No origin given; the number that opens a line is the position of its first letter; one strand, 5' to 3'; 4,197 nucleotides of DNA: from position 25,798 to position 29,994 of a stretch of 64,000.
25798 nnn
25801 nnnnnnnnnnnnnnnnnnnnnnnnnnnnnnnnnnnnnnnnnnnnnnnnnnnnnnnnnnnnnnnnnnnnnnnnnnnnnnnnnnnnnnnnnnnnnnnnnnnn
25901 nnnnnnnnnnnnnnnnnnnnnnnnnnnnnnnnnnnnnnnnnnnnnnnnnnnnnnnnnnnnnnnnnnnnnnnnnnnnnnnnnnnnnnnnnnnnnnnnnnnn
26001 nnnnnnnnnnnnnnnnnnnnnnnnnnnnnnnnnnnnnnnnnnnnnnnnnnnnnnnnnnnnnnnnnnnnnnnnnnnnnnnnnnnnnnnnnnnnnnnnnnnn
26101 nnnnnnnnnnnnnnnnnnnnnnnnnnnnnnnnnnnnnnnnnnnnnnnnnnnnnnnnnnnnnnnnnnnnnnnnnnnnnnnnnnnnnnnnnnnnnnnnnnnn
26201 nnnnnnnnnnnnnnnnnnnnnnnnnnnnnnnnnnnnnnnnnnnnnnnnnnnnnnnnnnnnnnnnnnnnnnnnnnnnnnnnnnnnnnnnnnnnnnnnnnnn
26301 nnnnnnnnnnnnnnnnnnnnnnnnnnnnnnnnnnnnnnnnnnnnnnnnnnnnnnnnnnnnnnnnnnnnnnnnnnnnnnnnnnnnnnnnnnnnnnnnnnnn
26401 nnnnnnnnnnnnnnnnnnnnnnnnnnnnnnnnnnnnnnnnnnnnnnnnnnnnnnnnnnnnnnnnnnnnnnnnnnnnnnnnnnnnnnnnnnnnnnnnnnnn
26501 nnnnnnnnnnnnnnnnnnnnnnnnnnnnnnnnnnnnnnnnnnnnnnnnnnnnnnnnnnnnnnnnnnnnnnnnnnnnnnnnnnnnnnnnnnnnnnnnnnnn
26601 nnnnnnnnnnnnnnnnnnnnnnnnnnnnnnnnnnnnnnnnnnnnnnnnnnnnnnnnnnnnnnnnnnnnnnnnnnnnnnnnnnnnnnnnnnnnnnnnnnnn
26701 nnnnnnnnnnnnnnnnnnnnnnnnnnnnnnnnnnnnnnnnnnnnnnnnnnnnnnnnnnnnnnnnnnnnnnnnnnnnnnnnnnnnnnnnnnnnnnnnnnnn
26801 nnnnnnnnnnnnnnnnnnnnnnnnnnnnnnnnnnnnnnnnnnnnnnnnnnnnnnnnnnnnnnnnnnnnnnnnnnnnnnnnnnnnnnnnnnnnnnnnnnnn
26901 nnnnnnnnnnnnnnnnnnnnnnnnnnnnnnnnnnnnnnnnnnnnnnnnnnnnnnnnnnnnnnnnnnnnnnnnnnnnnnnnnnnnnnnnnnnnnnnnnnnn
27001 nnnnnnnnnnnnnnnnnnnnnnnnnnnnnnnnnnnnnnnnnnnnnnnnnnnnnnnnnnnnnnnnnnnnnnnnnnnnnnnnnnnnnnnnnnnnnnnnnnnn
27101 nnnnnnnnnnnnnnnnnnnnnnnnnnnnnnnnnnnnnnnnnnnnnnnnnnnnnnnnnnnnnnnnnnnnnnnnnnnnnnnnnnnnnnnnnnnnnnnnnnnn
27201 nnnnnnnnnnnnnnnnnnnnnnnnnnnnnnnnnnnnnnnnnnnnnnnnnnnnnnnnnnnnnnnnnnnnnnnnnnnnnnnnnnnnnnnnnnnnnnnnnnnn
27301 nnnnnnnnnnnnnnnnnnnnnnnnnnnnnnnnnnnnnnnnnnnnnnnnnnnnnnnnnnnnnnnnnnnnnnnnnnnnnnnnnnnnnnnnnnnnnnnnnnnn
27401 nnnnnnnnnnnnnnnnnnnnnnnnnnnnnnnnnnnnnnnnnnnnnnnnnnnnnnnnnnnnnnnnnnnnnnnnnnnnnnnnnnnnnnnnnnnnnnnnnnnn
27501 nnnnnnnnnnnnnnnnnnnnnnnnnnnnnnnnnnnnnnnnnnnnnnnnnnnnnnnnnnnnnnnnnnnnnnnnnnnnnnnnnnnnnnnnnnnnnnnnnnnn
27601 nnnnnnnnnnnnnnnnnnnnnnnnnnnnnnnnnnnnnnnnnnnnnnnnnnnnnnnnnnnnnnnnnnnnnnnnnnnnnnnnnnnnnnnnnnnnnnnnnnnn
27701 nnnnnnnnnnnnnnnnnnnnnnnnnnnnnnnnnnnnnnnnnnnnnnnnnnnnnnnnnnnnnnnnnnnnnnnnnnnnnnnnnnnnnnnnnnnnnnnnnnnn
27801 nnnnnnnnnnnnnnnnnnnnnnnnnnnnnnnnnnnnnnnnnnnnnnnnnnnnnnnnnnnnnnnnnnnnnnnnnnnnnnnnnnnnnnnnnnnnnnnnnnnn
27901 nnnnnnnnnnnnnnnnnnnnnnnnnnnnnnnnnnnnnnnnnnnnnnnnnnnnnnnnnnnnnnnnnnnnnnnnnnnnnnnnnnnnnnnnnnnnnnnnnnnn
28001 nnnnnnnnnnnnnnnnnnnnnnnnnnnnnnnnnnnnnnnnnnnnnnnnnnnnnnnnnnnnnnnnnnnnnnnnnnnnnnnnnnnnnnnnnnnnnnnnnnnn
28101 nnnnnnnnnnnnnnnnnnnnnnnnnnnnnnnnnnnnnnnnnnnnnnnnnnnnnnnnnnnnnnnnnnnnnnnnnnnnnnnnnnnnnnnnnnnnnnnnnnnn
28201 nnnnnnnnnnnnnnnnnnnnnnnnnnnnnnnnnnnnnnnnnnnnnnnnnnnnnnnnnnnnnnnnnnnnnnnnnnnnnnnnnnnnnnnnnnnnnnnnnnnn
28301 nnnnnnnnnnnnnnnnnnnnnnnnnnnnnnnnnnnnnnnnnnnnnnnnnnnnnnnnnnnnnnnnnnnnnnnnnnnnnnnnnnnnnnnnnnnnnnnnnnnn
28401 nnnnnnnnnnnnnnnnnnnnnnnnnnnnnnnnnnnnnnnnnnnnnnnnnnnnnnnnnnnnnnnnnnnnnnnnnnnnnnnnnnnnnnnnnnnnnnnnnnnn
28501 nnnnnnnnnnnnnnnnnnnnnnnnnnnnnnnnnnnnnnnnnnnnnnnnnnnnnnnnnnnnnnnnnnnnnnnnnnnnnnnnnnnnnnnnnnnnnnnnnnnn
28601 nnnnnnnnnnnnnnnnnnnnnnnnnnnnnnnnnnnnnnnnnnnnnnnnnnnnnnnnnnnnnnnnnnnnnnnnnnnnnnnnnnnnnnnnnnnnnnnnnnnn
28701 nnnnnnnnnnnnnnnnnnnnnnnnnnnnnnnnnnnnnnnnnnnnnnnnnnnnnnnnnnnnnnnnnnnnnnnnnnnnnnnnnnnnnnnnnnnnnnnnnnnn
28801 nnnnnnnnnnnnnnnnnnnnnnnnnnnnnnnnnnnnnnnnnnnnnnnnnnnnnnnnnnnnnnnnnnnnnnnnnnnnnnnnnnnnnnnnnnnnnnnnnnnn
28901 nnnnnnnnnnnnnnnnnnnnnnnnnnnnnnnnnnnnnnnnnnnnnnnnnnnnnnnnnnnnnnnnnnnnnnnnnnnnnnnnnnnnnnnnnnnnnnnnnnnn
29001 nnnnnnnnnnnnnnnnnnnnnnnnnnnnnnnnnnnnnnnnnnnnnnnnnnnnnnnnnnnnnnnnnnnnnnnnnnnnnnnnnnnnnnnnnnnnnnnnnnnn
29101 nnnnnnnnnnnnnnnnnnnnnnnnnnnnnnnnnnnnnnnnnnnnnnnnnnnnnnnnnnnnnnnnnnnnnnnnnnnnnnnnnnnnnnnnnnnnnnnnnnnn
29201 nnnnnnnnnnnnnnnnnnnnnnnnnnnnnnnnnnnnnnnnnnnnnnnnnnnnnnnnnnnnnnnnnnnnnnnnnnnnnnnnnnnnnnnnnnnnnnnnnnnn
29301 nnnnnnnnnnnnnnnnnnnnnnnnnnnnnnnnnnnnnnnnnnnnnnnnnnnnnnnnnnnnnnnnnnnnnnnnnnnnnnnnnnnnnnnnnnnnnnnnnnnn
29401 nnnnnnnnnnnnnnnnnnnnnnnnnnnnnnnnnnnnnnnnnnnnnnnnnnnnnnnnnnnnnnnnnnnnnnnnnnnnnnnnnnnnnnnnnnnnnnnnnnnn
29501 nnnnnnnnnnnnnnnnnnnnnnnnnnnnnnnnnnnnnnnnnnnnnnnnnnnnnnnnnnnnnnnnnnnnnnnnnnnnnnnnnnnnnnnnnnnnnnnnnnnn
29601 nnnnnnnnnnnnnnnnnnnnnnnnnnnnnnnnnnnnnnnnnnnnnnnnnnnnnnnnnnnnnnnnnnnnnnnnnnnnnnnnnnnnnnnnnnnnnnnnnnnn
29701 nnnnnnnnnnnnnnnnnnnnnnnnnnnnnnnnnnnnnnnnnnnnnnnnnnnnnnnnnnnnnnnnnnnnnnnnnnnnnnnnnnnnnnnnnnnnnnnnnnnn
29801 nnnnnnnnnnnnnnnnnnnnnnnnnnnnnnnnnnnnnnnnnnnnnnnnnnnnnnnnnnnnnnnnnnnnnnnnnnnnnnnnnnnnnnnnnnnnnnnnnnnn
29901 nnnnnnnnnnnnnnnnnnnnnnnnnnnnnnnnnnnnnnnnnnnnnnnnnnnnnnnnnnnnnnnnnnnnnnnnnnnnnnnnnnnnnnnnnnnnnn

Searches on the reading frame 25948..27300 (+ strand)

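Call 28: search_protein_families(library=pfam, proteins=[window:25948-27300:+], max_evalue=0.00001)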
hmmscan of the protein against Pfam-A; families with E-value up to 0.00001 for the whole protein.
window:25948-27300:+ (450 aa): 1 family
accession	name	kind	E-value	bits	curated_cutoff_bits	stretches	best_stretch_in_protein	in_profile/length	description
PF00733.27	Asn_synthase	-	2e-09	38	21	1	179-313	17-142/354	Asparagine synthase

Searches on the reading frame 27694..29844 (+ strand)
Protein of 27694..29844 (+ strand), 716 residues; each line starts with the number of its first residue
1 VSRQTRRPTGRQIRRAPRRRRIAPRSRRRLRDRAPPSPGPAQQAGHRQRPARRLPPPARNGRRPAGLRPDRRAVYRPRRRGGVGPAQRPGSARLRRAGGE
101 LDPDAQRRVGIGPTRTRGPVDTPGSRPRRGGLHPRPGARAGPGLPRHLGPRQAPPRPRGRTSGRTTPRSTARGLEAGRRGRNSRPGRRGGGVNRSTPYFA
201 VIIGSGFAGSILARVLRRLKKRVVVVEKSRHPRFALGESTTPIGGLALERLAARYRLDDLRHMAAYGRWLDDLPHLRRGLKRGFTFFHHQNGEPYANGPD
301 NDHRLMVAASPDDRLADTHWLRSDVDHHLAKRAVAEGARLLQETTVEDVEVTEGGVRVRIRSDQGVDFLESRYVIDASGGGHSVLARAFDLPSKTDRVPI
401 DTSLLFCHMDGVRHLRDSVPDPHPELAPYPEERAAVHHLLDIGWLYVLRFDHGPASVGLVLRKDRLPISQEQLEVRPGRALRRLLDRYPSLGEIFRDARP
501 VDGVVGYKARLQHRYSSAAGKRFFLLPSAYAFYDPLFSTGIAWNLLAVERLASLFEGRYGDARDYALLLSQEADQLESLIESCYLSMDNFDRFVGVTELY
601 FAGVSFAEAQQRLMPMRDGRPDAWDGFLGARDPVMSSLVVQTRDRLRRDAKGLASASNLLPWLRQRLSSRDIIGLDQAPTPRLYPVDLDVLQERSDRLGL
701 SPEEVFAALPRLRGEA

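Call 28: search_protein_families(library=pfam, proteins=[window:27694-29844:+], max_evalue=0.00001)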
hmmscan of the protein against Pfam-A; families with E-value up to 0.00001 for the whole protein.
window:27694-29844:+ (716 aa): 4 families
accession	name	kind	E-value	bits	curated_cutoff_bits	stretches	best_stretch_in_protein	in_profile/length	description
PF04820.20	Trp_halogenase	-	2e-12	47.1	21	1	323-566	158-368/458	Tryptophan halogenase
PF01266.30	DAO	-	3.9e-08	33.6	27.9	1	201-393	3-217/353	FAD dependent oxidoreductase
PF01494.25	FAD_binding_3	-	8.1e-07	29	22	0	201-392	5-170/349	FAD binding domain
PF00070.33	Pyr_redox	-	9.7e-06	26.5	22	0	201-233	3-35/82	Pyridine nucleotide-disulphide oxidoreductase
